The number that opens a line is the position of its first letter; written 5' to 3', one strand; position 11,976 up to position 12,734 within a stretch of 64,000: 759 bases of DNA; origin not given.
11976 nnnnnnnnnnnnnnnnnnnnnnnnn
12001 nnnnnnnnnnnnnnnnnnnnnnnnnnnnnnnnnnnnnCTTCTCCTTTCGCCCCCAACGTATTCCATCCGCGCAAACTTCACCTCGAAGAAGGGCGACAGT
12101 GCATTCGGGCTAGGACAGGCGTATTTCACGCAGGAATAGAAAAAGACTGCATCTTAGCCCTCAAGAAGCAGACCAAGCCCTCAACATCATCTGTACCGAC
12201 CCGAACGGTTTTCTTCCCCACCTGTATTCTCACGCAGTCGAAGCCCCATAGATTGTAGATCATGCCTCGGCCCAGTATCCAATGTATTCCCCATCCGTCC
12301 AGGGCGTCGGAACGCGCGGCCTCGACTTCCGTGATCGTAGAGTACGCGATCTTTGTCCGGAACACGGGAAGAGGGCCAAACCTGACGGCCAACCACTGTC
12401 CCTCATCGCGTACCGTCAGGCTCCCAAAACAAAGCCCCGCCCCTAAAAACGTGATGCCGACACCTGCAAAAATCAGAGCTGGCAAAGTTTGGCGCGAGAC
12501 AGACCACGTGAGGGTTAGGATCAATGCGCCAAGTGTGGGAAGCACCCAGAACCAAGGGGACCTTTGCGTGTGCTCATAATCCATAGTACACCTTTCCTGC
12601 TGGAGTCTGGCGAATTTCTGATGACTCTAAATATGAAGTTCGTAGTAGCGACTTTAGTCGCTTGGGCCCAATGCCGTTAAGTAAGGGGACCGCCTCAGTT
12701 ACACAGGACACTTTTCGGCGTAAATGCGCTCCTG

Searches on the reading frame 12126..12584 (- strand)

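Call 7: search_protein_families(library=pfam, proteins=[window:12126-12584:-], max_evalue=0.01)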
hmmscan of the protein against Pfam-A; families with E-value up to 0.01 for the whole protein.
window:12126-12584:- (152 aa): 1 family
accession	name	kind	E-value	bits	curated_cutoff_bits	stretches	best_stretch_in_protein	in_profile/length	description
PF11292.14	DUF3093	-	0.006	17.3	23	0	4-74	4-74/140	Protein of unknown function (DUF3093)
